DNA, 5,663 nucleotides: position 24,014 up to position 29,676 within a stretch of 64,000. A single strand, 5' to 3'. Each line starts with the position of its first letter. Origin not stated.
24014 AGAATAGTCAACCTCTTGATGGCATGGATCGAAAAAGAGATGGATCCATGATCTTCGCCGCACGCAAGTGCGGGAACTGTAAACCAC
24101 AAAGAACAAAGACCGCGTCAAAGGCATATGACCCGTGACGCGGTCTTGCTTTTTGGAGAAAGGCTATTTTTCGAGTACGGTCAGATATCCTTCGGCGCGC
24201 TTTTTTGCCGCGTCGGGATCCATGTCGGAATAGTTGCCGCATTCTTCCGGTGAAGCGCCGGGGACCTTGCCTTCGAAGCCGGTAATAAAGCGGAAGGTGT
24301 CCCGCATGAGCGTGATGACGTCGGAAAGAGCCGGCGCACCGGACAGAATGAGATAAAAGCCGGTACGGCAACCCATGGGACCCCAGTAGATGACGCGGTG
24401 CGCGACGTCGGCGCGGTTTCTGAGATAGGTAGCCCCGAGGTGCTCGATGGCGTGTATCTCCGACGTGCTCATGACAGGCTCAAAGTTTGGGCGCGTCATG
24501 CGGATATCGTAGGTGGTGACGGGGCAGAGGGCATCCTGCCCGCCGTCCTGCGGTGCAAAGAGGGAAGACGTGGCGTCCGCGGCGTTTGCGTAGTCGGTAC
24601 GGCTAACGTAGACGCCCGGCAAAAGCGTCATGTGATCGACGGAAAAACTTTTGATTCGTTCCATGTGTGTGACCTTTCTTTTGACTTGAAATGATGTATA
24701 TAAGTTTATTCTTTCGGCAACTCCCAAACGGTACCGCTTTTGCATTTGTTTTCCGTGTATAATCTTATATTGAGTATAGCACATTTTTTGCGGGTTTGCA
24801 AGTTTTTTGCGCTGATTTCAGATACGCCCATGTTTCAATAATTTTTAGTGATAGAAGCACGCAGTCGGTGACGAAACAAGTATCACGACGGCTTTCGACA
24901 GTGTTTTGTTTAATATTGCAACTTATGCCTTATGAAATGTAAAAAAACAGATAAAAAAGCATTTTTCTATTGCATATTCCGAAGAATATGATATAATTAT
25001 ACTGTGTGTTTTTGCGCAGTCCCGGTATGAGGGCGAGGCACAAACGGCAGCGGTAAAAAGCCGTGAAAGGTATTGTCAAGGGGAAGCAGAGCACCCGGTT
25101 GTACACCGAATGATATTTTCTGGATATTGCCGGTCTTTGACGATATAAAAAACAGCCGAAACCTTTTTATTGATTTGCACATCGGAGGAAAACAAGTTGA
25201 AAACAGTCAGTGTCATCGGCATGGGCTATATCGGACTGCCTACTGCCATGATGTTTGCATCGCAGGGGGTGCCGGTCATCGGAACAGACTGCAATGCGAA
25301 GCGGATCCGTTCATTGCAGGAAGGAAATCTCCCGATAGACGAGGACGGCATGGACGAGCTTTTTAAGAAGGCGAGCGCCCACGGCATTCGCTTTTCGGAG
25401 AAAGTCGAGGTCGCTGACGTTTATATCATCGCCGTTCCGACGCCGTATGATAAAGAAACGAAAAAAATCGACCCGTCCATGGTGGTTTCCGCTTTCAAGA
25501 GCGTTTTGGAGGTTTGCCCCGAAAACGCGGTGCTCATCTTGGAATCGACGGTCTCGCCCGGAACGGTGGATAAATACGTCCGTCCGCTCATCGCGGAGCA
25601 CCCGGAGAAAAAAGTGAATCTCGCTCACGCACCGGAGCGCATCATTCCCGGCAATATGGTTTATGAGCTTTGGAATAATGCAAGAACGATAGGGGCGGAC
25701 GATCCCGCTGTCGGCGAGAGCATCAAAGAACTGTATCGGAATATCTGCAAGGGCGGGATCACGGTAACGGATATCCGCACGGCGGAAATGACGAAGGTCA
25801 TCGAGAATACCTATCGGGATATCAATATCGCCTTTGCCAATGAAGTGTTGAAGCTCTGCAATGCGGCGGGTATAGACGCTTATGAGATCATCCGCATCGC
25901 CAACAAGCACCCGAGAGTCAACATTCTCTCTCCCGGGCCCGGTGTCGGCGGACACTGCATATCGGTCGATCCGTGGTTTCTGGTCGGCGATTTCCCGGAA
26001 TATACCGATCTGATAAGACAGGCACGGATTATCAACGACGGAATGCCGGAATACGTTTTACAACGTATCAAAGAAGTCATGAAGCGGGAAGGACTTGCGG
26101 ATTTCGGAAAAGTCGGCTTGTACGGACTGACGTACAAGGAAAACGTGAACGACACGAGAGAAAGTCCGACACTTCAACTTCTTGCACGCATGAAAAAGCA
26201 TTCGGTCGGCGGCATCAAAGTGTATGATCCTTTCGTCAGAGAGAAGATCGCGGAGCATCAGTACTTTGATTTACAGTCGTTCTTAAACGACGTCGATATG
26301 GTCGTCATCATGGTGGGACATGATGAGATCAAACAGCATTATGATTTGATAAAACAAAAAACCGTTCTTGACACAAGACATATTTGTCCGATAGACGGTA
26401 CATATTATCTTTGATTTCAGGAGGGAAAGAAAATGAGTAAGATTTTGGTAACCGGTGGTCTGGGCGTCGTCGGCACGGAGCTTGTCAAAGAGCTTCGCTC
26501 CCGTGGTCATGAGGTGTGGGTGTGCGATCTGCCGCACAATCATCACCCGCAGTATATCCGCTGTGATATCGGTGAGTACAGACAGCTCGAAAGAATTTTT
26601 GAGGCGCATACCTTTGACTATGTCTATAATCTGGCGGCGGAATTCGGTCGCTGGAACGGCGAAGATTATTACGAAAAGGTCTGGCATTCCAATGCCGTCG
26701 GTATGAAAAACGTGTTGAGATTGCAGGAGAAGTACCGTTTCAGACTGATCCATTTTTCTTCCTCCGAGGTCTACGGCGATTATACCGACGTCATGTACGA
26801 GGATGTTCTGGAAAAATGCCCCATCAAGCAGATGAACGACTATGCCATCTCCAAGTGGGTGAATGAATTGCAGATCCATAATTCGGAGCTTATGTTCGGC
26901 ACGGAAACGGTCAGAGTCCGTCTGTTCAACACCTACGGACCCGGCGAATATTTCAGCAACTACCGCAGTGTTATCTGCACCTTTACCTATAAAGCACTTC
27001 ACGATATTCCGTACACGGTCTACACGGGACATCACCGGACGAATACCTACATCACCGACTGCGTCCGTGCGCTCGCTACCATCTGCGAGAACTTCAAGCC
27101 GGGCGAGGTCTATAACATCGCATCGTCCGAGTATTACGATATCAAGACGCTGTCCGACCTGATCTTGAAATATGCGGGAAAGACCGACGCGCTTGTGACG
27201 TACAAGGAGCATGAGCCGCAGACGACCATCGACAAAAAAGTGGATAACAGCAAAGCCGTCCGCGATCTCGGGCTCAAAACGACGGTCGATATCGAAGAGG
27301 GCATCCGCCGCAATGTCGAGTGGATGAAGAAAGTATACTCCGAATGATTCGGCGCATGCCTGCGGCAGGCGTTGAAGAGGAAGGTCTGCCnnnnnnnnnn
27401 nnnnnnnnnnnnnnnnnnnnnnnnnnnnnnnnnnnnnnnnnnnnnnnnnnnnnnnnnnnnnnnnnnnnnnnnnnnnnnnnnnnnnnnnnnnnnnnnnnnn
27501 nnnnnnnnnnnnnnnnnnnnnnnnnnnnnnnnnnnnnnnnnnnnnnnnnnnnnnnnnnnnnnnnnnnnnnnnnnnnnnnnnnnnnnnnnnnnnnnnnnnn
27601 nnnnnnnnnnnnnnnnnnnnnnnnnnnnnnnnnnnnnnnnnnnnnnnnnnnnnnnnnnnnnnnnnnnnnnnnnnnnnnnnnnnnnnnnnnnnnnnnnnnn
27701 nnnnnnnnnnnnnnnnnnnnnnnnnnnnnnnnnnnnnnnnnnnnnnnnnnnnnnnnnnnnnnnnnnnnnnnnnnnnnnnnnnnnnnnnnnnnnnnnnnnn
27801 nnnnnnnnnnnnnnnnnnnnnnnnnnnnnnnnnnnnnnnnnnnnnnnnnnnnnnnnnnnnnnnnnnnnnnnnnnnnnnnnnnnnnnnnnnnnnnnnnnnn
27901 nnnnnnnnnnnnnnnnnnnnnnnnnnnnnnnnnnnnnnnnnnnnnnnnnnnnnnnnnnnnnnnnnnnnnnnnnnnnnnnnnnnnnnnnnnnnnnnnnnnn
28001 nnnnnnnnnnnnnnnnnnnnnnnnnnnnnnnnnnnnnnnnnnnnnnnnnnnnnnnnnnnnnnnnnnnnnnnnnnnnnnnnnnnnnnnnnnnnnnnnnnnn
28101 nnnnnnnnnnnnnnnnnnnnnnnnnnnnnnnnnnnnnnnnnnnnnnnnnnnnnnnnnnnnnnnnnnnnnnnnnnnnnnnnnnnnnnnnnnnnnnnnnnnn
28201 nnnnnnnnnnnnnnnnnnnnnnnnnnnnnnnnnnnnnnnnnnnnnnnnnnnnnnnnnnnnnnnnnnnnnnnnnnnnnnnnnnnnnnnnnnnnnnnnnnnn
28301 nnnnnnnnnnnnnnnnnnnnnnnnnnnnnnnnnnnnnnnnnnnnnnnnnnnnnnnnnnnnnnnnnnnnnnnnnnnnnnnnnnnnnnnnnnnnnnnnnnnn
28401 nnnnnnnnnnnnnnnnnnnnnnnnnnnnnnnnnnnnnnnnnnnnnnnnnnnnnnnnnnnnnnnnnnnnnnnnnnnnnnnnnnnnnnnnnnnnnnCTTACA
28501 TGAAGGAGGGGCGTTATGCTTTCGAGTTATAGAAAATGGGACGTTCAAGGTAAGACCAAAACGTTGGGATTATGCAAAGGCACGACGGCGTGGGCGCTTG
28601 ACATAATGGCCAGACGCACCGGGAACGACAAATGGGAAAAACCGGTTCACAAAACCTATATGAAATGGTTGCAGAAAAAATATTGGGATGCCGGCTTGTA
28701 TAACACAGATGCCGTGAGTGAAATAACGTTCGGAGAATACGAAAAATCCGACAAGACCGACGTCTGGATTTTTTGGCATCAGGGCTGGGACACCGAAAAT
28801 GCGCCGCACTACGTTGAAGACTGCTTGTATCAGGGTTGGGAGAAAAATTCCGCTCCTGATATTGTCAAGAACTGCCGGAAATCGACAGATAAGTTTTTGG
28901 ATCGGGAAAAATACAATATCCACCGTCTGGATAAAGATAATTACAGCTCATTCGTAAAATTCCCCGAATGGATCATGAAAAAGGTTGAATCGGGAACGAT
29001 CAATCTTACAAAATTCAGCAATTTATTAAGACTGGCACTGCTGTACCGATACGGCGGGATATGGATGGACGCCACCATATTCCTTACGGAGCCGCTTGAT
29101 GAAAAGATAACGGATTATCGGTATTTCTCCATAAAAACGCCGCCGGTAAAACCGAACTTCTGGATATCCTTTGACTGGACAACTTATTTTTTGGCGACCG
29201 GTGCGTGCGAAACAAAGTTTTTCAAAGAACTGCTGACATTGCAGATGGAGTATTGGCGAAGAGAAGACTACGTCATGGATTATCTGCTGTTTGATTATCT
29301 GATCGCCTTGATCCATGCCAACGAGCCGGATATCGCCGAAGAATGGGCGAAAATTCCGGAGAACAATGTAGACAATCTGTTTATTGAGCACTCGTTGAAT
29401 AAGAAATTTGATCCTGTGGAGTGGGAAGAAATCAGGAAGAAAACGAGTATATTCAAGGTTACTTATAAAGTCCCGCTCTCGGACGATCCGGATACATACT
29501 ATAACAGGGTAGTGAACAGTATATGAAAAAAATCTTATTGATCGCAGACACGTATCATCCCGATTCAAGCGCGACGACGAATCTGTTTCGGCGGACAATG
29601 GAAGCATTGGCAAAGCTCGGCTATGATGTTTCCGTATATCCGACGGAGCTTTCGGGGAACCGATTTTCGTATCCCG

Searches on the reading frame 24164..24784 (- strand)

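Call 74: search_protein_families(library=pfam, proteins=[window:24164-24784:-], max_evalue=0.00001)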
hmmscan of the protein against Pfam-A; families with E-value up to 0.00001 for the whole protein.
window:24164-24784:- (206 aa): 1 family
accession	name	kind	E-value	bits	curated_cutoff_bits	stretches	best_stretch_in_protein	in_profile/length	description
PF02664.20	LuxS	-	2.3e-49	167.5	27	1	88-202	29-146/154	S-Ribosylhomocysteinase (LuxS)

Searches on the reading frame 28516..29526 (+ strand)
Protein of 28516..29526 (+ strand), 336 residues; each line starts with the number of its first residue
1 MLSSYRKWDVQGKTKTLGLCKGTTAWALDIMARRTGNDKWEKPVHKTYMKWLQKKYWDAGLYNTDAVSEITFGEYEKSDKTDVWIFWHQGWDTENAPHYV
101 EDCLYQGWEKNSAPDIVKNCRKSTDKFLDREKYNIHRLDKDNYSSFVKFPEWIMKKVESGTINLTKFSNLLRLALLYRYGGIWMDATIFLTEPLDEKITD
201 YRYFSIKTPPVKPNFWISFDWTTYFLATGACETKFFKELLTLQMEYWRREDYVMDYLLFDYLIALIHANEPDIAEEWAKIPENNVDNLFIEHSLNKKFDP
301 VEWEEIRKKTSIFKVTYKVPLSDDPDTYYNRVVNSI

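Call 16: search_protein_families(library=ncbifam, proteins=[window:28516-29526:+], max_evalue=0.001)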
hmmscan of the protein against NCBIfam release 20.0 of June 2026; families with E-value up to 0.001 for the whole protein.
window:28516-29526:+ (336 aa): 0 families

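Call 35: search_protein_families(library=pfam, proteins=[window:28516-29526:+], max_evalue=0.001)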
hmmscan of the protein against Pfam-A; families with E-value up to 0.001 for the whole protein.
window:28516-29526:+ (336 aa): 2 families
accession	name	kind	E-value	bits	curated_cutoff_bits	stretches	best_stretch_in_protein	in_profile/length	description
PF05704.18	Caps_synth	-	1.2e-61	209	24.5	1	105-331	55-277/278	Capsular polysaccharide synthesis protein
PF04488.21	Gly_transf_sug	-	4.6e-07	30.9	23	1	125-200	28-89/93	Glycosyltransferase sugar-binding region containing DXD motif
